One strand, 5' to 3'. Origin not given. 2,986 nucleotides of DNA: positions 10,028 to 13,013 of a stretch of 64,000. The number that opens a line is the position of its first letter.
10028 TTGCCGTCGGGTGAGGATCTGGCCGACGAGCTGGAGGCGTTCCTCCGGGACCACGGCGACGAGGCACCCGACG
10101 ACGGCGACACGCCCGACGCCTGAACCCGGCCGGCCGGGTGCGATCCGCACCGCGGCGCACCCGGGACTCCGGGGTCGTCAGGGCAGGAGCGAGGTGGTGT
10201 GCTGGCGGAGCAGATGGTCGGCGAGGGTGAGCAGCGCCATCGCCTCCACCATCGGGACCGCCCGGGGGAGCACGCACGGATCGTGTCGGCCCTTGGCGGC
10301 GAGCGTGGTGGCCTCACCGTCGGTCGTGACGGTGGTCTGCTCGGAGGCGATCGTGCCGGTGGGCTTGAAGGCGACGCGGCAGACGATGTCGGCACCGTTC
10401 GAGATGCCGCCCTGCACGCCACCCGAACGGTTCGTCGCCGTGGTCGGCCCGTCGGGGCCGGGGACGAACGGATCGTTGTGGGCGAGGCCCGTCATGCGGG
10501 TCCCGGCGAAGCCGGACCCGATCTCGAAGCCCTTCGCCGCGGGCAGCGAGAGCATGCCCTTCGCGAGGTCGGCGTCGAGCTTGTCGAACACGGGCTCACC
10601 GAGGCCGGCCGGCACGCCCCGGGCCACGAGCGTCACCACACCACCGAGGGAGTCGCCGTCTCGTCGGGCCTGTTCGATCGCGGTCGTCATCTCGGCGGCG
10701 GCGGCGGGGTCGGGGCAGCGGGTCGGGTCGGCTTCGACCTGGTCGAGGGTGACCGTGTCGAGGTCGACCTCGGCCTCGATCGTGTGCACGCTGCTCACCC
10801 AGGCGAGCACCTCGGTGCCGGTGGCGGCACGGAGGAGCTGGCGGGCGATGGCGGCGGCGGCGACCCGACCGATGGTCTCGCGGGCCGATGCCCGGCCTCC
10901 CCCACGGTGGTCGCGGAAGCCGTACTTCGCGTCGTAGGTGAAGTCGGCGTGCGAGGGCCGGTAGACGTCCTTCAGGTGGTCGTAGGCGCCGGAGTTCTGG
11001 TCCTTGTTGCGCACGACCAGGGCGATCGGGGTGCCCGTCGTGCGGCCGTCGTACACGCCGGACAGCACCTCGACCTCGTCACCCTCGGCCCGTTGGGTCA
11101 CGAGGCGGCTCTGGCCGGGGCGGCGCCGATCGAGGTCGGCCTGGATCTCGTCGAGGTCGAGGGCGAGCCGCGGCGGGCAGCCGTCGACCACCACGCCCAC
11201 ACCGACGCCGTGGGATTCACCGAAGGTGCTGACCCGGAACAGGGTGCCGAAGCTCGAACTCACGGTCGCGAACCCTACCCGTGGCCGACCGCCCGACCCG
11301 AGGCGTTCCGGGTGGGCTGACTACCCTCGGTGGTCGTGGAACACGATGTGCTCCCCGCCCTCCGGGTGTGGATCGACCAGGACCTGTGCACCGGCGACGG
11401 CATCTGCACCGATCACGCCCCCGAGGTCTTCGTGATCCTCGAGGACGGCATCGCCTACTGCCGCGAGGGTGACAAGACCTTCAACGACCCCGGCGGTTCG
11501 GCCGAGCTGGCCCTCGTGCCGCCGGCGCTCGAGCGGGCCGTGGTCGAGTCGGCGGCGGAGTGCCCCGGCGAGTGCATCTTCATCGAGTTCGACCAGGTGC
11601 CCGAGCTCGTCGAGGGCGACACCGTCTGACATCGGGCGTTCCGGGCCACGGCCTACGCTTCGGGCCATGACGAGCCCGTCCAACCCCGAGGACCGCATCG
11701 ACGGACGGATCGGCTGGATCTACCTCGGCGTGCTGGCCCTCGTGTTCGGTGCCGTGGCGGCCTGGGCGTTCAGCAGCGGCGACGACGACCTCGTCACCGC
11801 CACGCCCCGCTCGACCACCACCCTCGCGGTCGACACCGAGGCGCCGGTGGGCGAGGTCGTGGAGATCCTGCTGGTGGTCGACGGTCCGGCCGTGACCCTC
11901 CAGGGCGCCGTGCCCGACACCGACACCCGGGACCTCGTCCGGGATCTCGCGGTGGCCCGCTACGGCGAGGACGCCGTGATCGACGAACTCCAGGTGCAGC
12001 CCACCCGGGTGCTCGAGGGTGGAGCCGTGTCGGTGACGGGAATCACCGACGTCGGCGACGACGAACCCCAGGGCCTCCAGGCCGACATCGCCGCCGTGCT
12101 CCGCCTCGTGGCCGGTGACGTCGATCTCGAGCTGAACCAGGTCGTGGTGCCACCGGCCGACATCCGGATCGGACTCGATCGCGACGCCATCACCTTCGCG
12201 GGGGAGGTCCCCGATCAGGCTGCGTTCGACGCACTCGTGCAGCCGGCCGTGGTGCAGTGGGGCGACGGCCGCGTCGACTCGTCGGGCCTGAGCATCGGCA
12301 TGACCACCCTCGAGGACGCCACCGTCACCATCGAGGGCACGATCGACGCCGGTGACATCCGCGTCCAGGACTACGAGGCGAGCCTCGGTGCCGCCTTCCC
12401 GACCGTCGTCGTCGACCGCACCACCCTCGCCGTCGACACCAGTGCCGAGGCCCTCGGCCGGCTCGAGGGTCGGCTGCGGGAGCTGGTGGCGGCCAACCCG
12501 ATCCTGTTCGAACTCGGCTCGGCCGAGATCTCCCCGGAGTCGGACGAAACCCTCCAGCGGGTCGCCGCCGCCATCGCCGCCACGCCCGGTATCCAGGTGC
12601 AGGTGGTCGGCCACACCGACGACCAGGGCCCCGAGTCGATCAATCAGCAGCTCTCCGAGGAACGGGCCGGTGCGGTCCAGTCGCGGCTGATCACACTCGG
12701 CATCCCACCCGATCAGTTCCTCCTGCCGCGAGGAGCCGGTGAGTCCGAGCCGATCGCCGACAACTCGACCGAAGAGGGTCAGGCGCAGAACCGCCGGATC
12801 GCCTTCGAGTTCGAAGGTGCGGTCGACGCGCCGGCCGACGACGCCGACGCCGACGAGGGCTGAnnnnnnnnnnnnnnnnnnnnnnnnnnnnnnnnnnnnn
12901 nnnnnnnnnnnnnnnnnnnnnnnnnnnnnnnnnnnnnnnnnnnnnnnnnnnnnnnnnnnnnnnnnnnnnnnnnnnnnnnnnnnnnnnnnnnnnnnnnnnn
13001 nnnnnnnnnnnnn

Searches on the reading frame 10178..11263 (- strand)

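Call 71: search_protein_families(library=pfam, proteins=[window:10178-11263:-], max_evalue=0.001)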
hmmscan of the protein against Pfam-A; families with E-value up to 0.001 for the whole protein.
window:10178-11263:- (361 aa): 1 family
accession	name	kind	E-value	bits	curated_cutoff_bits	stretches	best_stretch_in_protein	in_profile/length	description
PF01264.26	Chorismate_synt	-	1.7e-137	457.9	27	1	9-352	1-327/327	Chorismate synthase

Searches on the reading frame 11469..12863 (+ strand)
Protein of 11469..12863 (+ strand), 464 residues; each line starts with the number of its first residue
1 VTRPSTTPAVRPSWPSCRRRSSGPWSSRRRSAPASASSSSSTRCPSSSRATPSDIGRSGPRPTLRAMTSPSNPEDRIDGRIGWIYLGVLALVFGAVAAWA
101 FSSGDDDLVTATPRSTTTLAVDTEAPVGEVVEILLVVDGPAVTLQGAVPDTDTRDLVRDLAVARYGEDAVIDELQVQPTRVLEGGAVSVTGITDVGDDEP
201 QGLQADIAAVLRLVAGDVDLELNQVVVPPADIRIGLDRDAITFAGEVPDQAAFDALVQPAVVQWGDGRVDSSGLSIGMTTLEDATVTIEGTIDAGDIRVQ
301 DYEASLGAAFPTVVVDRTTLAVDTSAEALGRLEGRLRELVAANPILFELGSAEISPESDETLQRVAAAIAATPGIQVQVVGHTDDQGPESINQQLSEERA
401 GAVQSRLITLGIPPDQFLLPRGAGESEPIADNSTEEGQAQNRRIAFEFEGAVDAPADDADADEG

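Call 71: search_protein_families(library=pfam, proteins=[window:11469-12863:+], max_evalue=0.001)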
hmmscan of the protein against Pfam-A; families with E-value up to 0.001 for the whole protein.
window:11469-12863:+ (464 aa): 3 families
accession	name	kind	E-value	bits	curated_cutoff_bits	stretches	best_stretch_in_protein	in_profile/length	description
PF00691.25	OmpA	-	4.2e-21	75.6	27.2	1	346-442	1-98/98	OmpA family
PF05359.17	DUF748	-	5.2e-05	21.9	50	1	321-387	860-923/1037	Domain of Unknown Function (DUF748)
PF04972.22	BON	-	0.00012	22.7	27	0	136-178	28-69/69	BON domain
